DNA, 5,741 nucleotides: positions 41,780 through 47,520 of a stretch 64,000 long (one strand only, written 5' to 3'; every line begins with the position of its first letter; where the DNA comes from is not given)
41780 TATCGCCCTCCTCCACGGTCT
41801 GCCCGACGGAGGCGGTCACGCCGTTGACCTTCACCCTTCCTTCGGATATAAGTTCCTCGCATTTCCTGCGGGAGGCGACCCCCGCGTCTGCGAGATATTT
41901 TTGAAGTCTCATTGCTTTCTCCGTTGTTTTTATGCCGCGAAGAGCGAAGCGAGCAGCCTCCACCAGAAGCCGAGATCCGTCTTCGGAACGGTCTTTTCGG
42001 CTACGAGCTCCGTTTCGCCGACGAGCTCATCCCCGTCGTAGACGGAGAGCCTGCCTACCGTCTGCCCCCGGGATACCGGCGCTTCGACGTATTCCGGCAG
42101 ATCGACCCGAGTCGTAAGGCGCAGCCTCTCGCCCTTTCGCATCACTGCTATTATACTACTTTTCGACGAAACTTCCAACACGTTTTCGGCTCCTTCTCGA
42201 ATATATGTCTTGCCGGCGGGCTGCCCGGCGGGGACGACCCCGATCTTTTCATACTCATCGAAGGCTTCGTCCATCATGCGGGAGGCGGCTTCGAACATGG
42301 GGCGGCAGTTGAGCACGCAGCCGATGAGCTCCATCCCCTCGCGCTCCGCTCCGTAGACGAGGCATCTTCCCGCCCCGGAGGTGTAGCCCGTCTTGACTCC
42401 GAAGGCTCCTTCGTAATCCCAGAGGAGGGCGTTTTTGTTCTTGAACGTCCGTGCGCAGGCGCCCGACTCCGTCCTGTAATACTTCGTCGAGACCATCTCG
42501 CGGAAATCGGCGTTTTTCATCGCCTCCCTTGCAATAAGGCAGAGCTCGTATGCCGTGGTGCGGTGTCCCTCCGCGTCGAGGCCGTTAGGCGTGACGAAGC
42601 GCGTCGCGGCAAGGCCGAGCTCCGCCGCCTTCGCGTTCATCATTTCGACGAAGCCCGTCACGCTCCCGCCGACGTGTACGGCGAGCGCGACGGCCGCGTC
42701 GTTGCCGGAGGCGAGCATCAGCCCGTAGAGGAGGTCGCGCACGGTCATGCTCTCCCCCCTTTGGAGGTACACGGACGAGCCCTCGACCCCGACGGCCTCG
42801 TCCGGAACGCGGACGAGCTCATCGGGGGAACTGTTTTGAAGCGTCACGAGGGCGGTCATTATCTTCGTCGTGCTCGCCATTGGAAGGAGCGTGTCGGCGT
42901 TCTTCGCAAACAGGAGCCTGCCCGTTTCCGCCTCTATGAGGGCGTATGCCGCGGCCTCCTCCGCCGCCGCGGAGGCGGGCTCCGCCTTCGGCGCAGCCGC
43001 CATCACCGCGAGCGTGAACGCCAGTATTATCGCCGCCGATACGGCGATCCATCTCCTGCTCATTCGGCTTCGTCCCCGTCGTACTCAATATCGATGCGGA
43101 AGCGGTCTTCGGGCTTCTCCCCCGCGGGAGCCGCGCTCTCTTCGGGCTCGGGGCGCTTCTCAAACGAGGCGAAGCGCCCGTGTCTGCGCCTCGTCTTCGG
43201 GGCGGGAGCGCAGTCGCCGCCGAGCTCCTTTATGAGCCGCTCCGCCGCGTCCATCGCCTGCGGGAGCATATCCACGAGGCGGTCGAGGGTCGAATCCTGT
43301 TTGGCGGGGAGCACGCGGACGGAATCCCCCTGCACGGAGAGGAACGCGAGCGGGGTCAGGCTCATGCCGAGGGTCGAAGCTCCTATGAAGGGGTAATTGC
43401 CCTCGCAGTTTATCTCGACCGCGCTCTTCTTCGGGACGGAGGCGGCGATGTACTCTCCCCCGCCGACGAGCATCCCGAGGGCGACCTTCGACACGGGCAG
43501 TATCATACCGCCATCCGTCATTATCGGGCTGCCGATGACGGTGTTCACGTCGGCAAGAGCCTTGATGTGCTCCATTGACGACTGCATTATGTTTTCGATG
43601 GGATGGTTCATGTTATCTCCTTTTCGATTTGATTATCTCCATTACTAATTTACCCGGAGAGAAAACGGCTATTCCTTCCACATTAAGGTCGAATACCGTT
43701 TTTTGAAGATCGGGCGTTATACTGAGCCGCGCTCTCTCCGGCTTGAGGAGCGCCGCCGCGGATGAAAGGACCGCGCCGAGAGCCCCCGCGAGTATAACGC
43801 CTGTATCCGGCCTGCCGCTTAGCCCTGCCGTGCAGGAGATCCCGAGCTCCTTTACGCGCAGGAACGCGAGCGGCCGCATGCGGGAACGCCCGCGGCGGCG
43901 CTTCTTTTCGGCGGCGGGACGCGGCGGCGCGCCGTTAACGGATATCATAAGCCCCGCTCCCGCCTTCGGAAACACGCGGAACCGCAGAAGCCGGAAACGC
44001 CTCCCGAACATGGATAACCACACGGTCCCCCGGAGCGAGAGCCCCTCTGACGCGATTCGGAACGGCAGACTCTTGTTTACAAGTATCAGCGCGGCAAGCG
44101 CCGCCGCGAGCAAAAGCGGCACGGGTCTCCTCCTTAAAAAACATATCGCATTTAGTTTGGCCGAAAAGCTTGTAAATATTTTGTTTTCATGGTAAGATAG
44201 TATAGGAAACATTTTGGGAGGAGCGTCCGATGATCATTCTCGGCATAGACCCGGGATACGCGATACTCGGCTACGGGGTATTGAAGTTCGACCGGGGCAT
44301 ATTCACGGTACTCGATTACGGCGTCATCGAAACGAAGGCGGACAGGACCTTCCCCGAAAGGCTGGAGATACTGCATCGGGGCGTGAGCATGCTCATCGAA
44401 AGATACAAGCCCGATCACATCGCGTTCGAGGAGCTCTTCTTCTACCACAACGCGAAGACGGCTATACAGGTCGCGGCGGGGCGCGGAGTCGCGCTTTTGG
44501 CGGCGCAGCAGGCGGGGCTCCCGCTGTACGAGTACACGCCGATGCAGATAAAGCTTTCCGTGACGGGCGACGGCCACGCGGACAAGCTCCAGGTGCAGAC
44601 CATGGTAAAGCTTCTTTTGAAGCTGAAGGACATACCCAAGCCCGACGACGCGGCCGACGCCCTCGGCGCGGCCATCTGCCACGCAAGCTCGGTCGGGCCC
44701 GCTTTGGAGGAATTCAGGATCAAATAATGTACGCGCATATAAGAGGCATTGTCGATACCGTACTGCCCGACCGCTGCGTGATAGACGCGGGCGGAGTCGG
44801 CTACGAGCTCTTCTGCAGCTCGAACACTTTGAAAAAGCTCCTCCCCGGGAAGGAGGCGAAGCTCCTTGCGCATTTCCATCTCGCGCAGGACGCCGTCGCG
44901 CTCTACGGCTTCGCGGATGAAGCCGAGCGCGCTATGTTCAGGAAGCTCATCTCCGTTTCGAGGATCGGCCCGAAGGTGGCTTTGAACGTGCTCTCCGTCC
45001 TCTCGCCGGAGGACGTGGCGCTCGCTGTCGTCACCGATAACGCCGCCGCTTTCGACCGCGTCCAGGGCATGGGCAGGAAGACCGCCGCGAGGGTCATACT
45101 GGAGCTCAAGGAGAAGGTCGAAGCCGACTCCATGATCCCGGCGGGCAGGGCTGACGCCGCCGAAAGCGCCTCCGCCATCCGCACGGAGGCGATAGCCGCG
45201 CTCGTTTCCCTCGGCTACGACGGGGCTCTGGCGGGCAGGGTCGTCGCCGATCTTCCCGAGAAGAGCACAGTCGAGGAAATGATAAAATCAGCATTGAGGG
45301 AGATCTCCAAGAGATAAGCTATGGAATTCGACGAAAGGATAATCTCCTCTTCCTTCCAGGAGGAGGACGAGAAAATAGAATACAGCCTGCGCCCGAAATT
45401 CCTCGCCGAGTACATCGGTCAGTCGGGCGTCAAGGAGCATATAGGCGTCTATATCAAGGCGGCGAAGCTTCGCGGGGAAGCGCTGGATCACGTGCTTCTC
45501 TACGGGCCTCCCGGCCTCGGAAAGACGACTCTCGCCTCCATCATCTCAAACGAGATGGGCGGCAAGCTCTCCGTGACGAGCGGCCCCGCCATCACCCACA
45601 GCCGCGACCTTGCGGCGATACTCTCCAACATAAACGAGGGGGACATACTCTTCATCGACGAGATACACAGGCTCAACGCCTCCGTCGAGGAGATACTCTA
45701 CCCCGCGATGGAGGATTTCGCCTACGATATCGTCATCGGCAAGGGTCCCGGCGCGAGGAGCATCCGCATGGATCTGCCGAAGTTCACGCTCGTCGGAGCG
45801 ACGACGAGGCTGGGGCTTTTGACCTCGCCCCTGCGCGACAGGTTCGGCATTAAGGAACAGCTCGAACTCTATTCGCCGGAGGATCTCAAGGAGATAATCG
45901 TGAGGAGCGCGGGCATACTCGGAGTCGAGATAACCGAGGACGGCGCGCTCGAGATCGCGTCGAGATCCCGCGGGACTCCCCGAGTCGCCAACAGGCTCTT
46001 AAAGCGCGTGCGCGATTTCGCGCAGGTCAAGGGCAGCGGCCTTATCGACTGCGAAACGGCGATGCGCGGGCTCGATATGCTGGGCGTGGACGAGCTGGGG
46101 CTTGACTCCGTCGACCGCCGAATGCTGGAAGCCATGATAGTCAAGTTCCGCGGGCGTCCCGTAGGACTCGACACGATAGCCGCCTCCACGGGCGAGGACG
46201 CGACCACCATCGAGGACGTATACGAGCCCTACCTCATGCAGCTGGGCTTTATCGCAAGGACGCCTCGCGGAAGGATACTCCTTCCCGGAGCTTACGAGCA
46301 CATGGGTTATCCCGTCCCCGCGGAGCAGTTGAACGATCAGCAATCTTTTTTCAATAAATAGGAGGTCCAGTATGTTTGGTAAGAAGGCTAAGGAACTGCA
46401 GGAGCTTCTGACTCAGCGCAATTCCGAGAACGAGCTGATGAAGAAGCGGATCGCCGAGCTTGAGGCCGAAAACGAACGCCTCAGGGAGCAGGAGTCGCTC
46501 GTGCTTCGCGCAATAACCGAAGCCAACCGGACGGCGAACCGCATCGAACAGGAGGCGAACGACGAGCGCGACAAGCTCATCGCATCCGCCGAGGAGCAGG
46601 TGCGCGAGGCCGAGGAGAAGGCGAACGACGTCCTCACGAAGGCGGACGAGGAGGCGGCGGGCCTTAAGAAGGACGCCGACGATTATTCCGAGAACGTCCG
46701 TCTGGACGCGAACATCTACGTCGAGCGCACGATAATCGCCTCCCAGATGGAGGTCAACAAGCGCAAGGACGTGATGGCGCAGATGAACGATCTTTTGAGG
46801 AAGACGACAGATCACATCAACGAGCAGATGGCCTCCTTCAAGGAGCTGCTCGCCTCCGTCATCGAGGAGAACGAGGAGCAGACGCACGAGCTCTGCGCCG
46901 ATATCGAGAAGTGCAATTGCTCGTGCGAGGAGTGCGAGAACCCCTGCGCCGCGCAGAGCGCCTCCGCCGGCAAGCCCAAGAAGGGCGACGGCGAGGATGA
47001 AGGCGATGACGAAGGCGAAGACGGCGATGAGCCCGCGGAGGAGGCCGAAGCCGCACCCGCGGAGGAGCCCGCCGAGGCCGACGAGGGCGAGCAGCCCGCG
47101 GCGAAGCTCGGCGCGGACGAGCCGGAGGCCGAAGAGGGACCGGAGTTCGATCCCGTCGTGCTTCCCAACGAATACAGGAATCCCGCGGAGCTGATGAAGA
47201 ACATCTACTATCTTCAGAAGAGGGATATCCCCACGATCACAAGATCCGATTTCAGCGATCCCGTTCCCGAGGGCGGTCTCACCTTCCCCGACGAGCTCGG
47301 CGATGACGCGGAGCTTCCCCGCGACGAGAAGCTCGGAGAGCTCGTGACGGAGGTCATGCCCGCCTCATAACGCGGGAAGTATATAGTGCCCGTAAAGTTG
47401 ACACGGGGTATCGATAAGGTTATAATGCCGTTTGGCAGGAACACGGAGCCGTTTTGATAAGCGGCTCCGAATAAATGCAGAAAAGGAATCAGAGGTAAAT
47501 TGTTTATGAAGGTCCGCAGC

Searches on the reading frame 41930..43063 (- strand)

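Call 43: search_protein_families(library=ncbifam, proteins=[window:41930-43063:-], max_evalue=0.001)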
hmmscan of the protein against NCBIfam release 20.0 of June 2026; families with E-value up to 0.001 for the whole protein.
window:41930-43063:- (377 aa): 11 families
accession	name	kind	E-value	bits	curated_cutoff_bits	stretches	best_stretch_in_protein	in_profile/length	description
NF008489.0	PRK11397.1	equivalog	8.8e-49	166.2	610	1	9-363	8-376/389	serine-type D-Ala-D-Ala carboxypeptidase DacD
NF007445.0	PRK10001.1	equivalog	1.1e-35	123.2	765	1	3-355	8-370/400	serine-type D-Ala-D-Ala carboxypeptidase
NF038273.1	strep_PBP3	exception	2.4e-35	122.3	490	1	13-368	6-400/407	D-alanyl-D-alanine carboxypeptidase PBP3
NF008059.0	PRK10793.1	equivalog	4e-34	118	694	1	30-356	39-378/403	D-alanyl-D-alanine carboxypeptidase DacA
NF000471.1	vanY_of_D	exception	5.9e-34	117.8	625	1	37-251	99-333/354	transpeptidase-like D-Ala-D-Ala carboxypeptidase VanY-D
NF008668.0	PRK11669.1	equivalog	1.8e-29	102.8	294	1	14-239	17-249/316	D-alanyl-D-alanine endopeptidase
NF038258.2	PBP4_Staph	exception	8.8e-21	74.1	500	1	41-256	44-282/366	penicillin-binding protein PBP4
NF033386.1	blaARL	exception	1.3e-06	28.1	620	1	12-133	13-135/282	ARL family class A beta-lactamase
NF000232.1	lactamase_L2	exception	3.1e-05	23.6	540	1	21-139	41-165/303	L2 family extended-spectrum class A beta-lactamase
NF033103.1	bla_class_A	equivalog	3.9e-05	22.9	200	1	41-136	16-118/257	class A beta-lactamase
NF050797.1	blaCESS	exception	0.00013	21.3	525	1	6-158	8-174/296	CESS family extended-spectrum class A beta-lactamase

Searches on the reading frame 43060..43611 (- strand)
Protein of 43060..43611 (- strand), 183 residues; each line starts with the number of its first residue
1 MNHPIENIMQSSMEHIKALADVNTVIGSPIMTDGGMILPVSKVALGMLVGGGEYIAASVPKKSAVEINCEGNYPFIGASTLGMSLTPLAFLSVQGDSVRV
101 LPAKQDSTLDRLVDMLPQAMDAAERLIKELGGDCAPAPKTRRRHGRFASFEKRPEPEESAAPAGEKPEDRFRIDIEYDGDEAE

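Call 43: search_protein_families(library=ncbifam, proteins=[window:43060-43611:-], max_evalue=0.001)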
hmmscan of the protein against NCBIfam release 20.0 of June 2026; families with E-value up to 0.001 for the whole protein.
window:43060-43611:- (183 aa): 1 family
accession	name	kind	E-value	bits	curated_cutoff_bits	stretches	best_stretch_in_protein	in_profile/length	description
TIGR02874.1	spore_ytfJ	equivalog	2.1e-34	118.6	116.3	1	2-128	1-122/125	GerW family sporulation protein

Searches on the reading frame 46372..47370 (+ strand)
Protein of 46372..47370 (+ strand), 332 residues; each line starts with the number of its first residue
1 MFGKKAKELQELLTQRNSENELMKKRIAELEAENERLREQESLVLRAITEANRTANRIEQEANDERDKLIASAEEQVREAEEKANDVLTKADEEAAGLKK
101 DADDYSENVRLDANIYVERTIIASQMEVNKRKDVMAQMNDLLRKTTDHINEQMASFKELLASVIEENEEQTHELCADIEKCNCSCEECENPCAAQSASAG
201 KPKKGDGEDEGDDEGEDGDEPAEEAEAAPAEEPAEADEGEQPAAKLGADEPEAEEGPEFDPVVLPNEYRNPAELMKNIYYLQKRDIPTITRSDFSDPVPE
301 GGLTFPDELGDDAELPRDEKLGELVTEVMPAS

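Call 43: search_protein_families(library=ncbifam, proteins=[window:46372-47370:+], max_evalue=0.001)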
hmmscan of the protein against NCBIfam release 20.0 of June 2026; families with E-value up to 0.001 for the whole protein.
window:46372-47370:+ (332 aa): 1 family
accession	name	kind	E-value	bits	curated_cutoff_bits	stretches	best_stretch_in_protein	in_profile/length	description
NF041483.1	growth_prot_Scy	equivalog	0.00025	18.7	1040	1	6-174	912-1075/1293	polarized growth protein Scy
